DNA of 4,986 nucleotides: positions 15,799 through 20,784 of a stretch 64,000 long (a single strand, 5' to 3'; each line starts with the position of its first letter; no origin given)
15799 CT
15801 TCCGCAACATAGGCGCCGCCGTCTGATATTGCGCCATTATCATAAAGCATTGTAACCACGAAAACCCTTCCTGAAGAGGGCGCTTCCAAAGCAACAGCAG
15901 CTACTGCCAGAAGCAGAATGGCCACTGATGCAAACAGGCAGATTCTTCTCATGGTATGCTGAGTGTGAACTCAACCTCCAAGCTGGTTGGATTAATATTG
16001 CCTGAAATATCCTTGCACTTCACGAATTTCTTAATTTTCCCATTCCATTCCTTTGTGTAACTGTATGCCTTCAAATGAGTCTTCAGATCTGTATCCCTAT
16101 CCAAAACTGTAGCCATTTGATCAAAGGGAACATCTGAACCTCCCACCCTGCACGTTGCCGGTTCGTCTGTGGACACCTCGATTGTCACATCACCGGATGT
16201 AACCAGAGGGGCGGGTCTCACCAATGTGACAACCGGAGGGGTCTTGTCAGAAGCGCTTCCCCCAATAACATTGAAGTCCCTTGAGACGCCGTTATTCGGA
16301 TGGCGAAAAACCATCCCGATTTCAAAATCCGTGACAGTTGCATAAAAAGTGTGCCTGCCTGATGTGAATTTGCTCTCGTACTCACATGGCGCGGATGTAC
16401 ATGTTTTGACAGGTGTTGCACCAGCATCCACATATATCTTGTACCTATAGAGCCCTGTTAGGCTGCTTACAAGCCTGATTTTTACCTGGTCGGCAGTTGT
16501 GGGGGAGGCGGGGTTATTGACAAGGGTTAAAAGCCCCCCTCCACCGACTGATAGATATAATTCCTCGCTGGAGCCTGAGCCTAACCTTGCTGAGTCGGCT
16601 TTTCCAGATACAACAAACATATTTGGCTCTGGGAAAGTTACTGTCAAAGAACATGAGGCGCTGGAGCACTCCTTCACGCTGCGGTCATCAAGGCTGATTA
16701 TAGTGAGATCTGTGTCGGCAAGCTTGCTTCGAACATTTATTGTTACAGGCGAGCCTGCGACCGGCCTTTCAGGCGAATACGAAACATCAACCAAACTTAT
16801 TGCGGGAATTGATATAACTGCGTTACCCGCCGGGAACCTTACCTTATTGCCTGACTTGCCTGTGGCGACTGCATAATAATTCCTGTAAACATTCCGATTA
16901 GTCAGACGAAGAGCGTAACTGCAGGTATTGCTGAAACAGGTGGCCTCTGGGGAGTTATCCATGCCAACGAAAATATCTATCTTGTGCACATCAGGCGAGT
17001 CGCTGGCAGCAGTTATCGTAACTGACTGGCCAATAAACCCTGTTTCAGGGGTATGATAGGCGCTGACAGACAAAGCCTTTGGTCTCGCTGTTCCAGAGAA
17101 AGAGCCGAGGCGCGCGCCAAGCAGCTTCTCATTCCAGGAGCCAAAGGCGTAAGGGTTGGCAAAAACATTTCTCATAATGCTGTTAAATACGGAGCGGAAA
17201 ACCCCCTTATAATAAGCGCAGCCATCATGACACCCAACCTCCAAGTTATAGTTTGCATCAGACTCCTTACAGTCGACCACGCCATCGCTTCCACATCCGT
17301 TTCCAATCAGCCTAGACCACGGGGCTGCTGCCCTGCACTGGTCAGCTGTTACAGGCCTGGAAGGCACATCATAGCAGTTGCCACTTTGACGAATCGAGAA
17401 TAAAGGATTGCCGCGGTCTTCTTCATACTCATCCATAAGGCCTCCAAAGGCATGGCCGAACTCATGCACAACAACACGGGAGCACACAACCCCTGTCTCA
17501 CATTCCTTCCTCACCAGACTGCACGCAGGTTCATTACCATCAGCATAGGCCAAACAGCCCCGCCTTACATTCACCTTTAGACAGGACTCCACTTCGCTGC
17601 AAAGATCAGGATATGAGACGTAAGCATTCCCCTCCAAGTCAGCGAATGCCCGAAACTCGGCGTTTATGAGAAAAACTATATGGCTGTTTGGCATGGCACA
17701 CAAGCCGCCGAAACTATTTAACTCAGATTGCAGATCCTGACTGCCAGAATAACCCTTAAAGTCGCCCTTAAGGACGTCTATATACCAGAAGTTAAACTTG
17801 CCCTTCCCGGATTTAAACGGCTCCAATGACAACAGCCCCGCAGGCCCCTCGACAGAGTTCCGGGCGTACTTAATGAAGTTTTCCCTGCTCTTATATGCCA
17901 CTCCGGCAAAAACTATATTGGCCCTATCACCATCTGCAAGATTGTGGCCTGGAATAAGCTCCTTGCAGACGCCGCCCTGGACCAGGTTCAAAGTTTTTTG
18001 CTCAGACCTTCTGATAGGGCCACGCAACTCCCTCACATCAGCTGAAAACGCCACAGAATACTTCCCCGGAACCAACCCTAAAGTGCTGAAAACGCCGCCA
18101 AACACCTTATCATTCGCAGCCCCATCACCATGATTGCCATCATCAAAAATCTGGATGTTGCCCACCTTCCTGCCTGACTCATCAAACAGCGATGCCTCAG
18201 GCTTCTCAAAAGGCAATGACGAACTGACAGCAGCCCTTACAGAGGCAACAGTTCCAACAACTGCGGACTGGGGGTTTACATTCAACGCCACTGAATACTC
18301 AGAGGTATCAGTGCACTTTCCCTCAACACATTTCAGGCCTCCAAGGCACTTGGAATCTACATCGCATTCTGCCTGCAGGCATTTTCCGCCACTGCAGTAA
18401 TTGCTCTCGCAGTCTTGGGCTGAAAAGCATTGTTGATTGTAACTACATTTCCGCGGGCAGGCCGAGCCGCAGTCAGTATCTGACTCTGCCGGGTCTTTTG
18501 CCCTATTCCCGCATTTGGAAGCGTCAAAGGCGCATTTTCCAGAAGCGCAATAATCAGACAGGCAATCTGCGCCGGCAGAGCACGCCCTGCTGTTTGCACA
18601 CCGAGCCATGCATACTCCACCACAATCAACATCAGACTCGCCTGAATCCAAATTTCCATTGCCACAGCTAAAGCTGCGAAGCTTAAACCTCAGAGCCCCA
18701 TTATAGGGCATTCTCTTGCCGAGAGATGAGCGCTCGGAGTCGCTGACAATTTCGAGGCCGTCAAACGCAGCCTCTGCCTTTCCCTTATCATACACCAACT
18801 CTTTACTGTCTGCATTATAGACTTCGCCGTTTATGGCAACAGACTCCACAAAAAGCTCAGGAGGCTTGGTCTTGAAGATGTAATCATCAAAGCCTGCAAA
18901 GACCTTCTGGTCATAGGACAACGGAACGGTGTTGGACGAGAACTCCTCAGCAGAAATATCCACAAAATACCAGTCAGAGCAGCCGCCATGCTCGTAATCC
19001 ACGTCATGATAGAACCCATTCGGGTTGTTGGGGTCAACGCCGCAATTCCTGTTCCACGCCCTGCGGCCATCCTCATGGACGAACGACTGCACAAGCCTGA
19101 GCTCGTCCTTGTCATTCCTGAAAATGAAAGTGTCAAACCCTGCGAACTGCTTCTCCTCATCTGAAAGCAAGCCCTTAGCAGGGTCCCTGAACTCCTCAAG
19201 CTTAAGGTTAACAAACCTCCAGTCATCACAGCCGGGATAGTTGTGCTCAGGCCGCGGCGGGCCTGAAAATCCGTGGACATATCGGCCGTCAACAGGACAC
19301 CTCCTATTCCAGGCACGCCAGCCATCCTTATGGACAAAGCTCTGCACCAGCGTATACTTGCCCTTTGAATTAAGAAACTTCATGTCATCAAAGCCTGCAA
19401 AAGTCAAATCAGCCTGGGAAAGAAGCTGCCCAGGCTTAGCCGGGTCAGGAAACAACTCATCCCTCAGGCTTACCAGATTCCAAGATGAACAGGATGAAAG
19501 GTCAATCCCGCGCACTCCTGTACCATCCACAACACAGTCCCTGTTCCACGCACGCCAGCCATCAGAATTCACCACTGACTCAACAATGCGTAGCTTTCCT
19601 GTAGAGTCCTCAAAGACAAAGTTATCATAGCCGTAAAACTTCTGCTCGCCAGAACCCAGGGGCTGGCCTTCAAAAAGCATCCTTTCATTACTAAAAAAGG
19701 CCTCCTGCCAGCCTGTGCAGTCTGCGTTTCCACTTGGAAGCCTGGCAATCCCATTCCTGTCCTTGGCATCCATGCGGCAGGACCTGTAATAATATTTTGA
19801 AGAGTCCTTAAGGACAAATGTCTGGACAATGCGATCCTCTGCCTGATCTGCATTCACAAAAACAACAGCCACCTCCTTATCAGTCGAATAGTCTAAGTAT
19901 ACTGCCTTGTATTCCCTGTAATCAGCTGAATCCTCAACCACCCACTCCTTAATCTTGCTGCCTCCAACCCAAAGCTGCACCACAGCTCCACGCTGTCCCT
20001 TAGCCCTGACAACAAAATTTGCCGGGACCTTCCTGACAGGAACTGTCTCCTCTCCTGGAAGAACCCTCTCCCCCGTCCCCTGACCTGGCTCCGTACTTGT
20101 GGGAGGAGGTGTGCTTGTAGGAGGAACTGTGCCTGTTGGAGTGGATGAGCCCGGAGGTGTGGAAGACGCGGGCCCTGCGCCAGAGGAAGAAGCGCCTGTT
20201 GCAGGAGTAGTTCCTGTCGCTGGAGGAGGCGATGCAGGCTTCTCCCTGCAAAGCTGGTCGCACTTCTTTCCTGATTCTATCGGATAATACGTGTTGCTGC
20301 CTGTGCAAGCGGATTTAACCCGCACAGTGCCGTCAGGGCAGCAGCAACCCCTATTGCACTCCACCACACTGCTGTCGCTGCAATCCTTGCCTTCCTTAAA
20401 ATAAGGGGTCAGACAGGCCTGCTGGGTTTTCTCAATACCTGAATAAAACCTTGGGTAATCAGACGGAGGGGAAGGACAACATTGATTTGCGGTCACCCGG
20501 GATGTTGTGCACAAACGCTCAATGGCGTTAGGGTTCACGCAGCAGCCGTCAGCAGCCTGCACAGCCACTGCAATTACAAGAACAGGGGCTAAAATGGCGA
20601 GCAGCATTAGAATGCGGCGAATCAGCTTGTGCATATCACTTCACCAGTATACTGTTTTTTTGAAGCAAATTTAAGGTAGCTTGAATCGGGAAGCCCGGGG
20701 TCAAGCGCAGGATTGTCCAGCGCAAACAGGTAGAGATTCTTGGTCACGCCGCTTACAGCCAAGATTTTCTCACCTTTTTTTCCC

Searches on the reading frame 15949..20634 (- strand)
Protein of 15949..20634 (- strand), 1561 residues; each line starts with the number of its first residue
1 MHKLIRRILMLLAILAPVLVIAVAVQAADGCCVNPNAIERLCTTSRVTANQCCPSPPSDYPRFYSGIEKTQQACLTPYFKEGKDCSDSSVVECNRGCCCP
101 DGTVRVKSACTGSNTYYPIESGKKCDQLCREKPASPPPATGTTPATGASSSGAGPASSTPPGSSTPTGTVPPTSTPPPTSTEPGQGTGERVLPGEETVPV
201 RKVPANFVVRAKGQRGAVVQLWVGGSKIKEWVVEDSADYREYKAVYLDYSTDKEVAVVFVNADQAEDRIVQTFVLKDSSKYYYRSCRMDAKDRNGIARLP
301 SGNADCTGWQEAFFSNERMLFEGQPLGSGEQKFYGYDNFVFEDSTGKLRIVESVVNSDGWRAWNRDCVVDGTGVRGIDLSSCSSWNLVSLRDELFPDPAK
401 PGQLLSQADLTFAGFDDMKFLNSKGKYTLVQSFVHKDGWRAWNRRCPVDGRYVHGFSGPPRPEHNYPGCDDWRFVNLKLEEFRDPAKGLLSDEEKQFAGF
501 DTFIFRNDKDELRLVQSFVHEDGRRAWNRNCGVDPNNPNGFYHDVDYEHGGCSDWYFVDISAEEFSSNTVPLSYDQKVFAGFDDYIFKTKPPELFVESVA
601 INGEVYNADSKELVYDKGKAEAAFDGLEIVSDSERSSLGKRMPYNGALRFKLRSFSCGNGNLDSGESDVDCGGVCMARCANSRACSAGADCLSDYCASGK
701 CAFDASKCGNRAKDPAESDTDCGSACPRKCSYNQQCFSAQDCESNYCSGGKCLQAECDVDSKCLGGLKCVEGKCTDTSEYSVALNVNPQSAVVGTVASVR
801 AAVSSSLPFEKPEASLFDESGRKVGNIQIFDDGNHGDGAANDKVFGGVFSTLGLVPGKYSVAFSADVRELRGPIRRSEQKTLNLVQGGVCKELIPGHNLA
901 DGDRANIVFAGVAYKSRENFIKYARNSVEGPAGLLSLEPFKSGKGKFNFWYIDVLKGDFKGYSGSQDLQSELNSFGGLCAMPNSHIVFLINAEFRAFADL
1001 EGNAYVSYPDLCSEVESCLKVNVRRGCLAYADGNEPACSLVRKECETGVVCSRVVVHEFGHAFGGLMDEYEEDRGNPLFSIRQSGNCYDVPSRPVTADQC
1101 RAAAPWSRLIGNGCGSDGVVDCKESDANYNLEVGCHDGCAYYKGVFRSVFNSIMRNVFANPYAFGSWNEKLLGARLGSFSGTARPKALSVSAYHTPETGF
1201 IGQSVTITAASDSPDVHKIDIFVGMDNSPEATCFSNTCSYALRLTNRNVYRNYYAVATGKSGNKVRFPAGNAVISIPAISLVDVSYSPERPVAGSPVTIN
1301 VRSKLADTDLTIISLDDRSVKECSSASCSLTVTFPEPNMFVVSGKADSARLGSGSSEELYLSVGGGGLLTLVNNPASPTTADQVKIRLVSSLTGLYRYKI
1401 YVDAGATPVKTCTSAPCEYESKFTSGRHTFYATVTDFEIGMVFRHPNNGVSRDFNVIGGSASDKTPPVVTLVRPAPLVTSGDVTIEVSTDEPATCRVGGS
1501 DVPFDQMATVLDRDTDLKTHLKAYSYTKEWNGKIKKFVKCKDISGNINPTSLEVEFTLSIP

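Call 6: search_protein_families(library=pfam, proteins=[window:15949-20634:-], max_evalue=1)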
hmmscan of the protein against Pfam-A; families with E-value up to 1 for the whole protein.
window:15949-20634:- (1561 aa): 3 families
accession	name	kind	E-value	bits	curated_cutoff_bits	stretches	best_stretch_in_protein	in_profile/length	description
PF09471.16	Peptidase_M64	-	3.9e-07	30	26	1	1053-1080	144-171/302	IgA Peptidase M64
PF13574.12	Reprolysin_2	-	0.072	13.4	27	1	975-1070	63-144/195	Metallo-peptidase family M12B Reprolysin-like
PF18336.7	Tudor_FRX1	-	0.3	11.5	25.9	0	242-270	13-40/49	Fragile X messenger ribonucleoprotein 1, Tudor domain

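Call 7: search_protein_families(library=ncbifam, proteins=[window:15949-20634:-], max_evalue=1)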
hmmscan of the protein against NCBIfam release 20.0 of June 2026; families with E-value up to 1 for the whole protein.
window:15949-20634:- (1561 aa): 1 family
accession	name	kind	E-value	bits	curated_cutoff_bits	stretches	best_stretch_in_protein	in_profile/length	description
NF041940.1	choice_anch_X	domain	4e-06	26.4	25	1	828-861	2-33/37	choice-of-anchor X domain-containing protein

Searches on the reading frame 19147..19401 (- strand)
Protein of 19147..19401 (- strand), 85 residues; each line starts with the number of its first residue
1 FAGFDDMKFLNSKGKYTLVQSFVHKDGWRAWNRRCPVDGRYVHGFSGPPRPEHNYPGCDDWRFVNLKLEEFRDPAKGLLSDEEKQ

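Call 13: search_protein_families(library=pfam, proteins=[window:19147-19401:-], max_evalue=10)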
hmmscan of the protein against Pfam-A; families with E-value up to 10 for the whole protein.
seq(85 aa): 2 families
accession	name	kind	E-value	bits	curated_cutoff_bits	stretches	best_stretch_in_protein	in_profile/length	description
PF07806.16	Nod_GRP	-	0.1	12.9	25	1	23-32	10-19/38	Nodule-specific GRP repeat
PF16051.10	DUF4797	-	0.15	12.5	27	1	34-49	6-21/44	Domain of unknown function (DUF4797)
